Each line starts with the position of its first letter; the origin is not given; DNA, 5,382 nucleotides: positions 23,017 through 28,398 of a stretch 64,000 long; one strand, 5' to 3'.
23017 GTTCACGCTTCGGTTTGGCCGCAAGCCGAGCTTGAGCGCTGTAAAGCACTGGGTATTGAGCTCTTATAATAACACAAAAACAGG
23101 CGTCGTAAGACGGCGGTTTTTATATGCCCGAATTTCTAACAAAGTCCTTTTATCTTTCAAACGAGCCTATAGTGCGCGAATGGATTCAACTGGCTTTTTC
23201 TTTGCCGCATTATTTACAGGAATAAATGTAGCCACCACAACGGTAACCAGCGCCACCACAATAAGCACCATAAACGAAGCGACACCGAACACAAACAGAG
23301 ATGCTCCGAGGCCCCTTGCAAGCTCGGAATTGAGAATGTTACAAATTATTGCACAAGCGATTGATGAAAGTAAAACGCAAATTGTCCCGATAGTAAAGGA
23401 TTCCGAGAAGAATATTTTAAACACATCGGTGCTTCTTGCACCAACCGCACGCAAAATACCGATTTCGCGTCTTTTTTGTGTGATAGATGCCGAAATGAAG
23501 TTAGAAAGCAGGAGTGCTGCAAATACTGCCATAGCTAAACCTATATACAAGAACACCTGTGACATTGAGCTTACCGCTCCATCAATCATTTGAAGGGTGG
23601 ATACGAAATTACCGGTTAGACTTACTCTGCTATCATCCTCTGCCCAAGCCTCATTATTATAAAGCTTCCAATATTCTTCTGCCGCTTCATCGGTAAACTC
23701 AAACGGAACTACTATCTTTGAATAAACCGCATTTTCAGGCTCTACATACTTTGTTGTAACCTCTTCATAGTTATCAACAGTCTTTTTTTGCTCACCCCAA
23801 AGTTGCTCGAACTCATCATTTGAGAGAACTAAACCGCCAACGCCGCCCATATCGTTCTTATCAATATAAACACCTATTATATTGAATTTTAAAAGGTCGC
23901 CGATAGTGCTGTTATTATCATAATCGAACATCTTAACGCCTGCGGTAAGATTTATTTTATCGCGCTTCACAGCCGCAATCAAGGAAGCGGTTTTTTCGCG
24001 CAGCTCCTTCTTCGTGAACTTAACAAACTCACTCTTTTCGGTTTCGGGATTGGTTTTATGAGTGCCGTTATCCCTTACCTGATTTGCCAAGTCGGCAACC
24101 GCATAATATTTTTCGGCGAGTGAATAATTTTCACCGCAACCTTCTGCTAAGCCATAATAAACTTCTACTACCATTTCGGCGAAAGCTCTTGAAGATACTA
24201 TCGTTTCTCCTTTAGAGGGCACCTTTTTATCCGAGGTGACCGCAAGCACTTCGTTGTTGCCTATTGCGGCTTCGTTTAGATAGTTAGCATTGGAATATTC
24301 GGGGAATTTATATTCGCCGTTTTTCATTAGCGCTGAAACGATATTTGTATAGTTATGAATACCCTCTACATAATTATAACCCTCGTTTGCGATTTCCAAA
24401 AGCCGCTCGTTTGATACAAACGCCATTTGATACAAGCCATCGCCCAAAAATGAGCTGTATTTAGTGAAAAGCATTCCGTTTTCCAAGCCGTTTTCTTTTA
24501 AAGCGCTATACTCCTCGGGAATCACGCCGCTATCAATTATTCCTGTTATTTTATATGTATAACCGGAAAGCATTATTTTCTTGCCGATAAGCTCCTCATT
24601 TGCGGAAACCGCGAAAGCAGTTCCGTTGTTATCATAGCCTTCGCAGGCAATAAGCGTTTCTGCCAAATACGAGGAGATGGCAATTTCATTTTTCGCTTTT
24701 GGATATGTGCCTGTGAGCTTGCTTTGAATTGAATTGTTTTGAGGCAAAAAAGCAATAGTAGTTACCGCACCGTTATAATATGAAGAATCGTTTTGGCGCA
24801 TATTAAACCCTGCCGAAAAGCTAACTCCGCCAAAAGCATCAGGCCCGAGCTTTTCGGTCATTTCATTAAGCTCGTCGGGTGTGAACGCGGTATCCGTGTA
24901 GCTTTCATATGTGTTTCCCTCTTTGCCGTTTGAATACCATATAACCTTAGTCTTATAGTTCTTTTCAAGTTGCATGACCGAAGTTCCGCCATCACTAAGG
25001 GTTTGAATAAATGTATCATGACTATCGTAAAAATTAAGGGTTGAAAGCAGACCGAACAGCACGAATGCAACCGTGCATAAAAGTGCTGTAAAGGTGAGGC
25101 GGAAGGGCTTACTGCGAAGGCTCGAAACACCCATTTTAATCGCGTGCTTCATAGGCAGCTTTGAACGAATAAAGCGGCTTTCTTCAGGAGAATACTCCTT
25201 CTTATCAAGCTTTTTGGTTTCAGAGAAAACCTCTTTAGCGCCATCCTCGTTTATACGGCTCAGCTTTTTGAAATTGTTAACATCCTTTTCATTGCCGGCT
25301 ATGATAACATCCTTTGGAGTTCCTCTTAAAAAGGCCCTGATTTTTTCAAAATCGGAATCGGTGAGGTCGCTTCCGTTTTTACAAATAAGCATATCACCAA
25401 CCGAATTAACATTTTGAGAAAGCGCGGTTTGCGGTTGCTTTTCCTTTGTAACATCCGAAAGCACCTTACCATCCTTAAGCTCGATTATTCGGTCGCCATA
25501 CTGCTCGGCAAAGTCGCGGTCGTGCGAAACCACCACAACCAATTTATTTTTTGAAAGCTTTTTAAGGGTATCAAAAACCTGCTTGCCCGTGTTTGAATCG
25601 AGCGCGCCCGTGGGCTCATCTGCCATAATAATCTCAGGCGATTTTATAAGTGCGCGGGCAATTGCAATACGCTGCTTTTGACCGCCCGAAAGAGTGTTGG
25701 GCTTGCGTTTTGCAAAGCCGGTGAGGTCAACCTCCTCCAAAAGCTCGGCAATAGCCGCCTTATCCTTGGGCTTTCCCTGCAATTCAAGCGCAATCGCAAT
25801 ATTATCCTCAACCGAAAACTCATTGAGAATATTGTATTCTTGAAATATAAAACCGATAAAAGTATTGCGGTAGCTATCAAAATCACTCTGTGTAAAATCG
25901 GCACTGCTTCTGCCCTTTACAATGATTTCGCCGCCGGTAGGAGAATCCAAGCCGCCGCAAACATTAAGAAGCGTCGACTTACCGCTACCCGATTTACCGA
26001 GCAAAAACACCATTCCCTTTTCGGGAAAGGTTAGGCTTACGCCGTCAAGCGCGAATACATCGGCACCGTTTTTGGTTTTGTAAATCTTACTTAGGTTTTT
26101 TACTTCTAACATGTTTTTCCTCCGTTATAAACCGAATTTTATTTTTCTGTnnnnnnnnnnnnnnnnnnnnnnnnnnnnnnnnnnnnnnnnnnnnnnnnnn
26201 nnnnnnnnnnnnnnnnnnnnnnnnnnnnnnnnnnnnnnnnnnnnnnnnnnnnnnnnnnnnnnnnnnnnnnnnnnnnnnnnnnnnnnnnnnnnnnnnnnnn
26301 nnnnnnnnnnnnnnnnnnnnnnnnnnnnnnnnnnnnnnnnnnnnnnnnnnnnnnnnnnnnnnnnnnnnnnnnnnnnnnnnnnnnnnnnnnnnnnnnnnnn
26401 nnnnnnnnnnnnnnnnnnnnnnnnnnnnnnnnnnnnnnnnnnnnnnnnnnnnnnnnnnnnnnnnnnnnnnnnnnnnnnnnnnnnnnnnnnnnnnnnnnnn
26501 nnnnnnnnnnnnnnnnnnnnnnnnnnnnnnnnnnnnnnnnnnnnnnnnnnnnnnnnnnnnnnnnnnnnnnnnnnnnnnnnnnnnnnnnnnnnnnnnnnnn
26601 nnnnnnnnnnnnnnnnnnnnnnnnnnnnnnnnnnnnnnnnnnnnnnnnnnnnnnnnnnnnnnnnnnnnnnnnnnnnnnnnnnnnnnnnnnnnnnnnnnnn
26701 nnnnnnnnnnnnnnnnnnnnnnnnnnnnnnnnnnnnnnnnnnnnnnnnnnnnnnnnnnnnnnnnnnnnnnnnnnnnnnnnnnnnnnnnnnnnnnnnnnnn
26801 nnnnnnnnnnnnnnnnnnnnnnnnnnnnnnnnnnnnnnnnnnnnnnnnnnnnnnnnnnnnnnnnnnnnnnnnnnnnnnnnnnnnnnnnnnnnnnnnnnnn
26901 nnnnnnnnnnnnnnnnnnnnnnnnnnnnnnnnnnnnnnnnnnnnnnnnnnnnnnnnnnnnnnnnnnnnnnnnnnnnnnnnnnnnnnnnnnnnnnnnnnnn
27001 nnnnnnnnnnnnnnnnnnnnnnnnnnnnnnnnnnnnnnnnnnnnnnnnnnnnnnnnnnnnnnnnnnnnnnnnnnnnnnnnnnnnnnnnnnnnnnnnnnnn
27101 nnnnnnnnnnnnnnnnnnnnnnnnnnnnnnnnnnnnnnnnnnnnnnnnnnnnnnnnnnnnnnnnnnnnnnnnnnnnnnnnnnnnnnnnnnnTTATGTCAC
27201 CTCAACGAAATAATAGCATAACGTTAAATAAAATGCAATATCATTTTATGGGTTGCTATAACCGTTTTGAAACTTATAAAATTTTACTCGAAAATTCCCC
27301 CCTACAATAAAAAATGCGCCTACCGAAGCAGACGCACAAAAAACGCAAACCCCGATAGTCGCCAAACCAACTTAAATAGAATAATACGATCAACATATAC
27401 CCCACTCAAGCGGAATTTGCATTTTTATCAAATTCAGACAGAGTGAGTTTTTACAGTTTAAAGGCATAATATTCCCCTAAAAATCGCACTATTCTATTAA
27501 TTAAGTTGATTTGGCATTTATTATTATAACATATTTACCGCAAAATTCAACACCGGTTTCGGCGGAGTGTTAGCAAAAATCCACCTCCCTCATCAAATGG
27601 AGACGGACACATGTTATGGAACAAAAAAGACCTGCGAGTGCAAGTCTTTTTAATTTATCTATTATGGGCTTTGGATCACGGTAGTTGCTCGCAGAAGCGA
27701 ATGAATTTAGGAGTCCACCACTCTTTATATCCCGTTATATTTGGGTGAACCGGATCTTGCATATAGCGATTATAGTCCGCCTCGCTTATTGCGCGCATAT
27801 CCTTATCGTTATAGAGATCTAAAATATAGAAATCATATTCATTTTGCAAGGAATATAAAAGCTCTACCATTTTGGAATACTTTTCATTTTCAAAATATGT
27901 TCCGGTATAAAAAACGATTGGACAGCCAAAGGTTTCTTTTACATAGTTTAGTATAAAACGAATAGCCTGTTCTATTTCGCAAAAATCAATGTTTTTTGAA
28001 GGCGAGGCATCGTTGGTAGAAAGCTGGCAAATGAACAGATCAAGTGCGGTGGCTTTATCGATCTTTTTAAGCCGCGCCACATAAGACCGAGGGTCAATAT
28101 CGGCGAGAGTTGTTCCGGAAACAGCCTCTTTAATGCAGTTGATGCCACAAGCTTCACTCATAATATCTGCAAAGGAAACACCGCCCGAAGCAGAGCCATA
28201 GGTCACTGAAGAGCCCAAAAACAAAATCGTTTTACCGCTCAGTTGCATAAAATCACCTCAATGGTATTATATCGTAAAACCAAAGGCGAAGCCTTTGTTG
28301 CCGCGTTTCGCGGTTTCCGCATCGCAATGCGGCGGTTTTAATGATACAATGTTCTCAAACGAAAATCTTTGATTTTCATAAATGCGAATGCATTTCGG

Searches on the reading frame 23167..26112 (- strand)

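Call 54: search_protein_families(library=pfam, proteins=[window:23167-26112:-], max_evalue=0.0001)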
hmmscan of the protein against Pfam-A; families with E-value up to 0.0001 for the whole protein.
window:23167-26112:- (981 aa): 3 families
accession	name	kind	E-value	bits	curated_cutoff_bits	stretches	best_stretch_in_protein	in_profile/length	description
PF00005.33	ABC_tran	-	3.9e-32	112.1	25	1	22-168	1-136/137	ABC transporter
PF02687.27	FtsX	-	2.3e-16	60.4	25.5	1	857-974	3-120/120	FtsX-like permease C-terminal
PF02463.25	SMC_N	-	2.8e-07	30.7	40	1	31-212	23-211/220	RecF/RecN/SMC N terminal domain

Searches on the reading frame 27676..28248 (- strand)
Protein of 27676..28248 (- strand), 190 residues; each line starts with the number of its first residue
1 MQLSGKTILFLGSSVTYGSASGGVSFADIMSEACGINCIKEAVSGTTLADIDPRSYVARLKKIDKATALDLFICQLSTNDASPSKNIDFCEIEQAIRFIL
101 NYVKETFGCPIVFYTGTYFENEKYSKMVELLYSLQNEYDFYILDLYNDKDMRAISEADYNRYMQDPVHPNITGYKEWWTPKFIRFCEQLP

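Call 54: search_protein_families(library=pfam, proteins=[window:27676-28248:-], max_evalue=0.0001)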
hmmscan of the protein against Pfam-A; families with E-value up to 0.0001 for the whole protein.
window:27676-28248:- (190 aa): 2 families
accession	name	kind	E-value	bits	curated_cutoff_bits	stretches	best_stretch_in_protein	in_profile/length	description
PF13472.12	Lipase_GDSL_2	-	4e-11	44.2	32.9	1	10-175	1-177/178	GDSL-like Lipase/Acylhydrolase family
PF00657.28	Lipase_GDSL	-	3.2e-07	31.1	23.6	1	8-176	1-203/208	GDSL-like Lipase/Acylhydrolase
